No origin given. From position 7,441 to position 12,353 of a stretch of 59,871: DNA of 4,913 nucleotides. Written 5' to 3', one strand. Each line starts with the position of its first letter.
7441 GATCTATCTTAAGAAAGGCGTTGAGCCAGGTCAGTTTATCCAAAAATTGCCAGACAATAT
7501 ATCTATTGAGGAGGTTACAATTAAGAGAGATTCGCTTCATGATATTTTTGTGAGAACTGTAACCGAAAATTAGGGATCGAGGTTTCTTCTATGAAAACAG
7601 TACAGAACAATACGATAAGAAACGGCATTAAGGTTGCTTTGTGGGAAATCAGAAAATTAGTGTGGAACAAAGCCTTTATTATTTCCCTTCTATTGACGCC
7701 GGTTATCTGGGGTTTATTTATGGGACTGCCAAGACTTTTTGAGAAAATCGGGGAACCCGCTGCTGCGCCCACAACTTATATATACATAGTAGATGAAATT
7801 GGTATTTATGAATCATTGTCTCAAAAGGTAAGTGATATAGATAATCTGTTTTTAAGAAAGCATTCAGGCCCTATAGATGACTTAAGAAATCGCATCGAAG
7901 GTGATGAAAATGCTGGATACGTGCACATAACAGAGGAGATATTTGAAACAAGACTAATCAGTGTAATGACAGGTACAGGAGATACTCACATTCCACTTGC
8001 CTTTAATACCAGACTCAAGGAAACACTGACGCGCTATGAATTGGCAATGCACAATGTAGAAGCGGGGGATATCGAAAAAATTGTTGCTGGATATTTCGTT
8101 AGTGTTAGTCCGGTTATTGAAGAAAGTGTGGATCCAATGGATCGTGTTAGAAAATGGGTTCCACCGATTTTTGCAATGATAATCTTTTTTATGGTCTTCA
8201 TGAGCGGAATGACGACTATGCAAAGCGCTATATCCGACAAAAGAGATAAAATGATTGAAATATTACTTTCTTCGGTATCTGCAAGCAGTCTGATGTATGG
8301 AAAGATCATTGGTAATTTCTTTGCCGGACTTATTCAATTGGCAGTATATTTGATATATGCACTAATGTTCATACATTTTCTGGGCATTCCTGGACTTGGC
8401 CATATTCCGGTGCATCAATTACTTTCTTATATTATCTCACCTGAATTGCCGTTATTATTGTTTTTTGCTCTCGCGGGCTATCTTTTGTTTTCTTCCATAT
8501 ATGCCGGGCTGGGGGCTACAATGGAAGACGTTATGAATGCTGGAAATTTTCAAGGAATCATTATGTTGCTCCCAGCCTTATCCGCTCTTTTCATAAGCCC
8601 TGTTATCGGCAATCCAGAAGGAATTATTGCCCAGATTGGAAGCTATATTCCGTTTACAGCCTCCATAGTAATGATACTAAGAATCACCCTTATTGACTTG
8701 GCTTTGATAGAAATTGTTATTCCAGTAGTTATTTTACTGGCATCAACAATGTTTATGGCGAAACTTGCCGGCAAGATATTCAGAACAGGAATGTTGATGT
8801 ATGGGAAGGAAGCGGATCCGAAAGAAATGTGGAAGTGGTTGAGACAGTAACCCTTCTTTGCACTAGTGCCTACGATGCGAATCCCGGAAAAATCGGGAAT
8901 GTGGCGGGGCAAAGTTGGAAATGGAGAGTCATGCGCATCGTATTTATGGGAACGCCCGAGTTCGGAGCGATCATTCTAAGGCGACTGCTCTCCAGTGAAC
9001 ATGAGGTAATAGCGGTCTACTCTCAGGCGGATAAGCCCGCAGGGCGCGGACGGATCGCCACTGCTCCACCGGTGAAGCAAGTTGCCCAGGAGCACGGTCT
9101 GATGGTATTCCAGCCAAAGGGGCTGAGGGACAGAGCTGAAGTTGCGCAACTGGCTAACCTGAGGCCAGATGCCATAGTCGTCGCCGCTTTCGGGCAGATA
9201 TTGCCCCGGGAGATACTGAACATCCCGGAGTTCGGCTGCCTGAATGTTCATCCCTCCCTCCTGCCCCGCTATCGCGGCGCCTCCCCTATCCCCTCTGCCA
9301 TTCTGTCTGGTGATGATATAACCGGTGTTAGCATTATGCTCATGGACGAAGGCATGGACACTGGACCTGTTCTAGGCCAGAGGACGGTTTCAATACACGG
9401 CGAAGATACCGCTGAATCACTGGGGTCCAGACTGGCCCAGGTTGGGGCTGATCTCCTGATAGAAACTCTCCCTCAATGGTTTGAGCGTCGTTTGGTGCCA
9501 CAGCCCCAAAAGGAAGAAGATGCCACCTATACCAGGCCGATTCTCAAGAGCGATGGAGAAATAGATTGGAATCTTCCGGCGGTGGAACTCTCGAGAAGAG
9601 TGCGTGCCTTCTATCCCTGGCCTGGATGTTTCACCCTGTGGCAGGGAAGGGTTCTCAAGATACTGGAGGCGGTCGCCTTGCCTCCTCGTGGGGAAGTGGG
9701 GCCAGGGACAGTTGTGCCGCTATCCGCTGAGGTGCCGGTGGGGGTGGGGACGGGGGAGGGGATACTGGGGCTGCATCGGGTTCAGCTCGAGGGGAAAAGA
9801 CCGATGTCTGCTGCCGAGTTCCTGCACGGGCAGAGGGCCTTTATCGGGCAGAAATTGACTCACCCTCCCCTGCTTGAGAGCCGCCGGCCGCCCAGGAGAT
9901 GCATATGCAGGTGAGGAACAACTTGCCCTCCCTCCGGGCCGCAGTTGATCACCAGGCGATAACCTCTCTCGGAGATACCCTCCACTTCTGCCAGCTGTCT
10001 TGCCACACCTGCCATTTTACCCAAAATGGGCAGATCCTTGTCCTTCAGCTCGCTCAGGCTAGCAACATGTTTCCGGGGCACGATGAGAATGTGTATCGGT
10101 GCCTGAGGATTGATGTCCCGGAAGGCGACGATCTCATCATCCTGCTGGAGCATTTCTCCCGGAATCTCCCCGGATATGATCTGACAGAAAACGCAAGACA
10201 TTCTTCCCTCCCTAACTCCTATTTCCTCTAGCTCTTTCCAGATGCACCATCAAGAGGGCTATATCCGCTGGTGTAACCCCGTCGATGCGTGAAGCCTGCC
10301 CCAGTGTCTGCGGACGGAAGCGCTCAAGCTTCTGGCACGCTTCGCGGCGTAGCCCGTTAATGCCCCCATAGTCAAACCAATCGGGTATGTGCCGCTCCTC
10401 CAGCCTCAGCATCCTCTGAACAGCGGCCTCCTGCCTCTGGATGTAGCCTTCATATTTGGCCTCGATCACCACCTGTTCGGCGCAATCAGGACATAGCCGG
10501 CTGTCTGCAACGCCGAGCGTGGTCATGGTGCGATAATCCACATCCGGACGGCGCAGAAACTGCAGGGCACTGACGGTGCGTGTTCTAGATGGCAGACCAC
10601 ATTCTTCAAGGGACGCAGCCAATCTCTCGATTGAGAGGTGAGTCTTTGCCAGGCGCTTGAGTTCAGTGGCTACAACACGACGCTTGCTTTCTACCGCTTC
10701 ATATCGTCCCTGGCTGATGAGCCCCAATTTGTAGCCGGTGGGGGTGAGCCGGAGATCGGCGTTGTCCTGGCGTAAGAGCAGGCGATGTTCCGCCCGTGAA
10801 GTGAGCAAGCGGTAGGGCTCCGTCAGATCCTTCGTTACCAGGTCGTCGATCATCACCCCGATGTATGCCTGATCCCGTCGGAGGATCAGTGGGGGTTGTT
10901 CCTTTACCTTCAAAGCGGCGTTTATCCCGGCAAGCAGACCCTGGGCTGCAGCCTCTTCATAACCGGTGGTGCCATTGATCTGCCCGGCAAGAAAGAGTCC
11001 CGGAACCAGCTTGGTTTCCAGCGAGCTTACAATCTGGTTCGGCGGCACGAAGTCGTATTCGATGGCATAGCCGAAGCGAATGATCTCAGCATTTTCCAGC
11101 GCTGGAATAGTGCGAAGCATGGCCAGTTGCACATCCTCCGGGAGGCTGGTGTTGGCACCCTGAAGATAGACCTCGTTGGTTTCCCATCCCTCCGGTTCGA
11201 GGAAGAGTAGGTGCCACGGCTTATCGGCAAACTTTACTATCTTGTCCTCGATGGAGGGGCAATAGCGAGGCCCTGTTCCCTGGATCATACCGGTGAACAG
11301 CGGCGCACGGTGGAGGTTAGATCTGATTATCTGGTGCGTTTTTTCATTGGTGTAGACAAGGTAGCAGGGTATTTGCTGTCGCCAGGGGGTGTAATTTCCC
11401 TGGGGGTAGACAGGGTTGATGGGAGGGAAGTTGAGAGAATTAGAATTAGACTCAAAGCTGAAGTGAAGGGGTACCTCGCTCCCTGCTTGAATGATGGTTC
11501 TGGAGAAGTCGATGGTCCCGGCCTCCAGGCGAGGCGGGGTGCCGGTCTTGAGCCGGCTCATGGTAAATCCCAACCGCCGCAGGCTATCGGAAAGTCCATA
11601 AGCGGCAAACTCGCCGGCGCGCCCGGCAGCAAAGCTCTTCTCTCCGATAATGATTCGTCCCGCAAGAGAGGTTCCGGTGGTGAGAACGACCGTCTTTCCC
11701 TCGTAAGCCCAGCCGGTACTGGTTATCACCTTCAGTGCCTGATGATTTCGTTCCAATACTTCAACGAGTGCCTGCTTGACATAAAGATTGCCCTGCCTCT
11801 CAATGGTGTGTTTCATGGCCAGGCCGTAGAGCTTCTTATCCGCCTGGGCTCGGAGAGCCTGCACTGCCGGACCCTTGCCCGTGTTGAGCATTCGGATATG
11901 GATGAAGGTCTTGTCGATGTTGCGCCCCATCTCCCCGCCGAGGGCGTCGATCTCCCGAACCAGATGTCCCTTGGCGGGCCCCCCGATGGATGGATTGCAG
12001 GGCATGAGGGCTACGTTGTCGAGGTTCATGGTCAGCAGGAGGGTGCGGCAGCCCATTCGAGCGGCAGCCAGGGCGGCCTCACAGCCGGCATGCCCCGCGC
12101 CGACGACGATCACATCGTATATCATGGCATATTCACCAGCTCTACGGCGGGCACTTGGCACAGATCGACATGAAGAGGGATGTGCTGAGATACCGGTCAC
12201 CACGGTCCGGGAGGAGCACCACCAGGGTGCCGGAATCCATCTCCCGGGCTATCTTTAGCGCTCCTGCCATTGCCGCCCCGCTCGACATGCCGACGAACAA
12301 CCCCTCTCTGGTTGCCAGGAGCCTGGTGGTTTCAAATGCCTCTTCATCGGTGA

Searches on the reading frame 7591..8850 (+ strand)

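Call 92: search_protein_families(library=pfam, proteins=[window:7591-8850:+], max_evalue=0.00001)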
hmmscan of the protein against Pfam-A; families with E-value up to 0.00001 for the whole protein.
window:7591-8850:+ (419 aa): 2 families
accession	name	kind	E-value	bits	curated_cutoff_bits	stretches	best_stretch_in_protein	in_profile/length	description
PF12698.13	ABC2_membrane_3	-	2.7e-30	106.1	31.6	1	27-390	1-342/347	ABC-2 family transporter protein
PF12679.13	ABC2_membrane_2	-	6.7e-07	29.3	27.2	1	16-303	4-177/283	ABC-2 family transporter protein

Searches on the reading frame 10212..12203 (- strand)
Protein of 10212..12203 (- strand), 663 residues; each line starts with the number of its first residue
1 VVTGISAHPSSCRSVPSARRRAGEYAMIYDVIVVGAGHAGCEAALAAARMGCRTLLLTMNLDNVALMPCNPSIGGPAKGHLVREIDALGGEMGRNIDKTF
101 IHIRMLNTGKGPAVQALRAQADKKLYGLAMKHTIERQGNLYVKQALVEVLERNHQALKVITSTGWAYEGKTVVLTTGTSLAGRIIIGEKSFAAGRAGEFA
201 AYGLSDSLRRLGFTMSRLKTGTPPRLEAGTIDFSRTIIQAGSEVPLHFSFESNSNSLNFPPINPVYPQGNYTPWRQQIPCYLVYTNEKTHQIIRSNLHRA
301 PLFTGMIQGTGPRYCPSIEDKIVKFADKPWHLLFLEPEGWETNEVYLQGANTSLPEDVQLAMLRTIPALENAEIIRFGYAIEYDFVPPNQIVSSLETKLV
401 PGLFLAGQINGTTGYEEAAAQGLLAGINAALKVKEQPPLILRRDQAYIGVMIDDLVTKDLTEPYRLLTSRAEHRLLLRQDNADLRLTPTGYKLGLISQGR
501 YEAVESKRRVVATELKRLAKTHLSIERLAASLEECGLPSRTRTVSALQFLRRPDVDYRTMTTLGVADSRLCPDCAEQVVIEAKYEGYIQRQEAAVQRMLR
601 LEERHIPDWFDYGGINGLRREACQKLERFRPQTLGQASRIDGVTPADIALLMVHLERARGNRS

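Call 92: search_protein_families(library=pfam, proteins=[window:10212-12203:-], max_evalue=0.00001)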
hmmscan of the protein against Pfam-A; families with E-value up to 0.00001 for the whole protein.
window:10212-12203:- (663 aa): 5 families
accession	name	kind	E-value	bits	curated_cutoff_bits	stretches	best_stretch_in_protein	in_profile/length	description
PF01134.28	GIDA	-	1.4e-160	535.1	22.1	1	30-436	1-390/391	Glucose inhibited division protein A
PF13932.14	SAM_GIDA_C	-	8.6e-25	86.8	27.1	1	597-652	2-57/57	tRNA modifying enzyme MnmG/GidA C-terminal helical bundle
PF21680.2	GIDA_C_1st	-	4.4e-19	69.5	24.7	1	500-592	3-96/96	tRNA modifying enzyme MnmG/GidA C-terminal helical domain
PF12831.13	FAD_oxidored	-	1.8e-06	28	27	1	30-58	1-29/416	FAD dependent oxidoreductase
PF07992.20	Pyr_redox_2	-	4.2e-06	26.8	26.1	0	29-178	1-109/291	Pyridine nucleotide-disulphide oxidoreductase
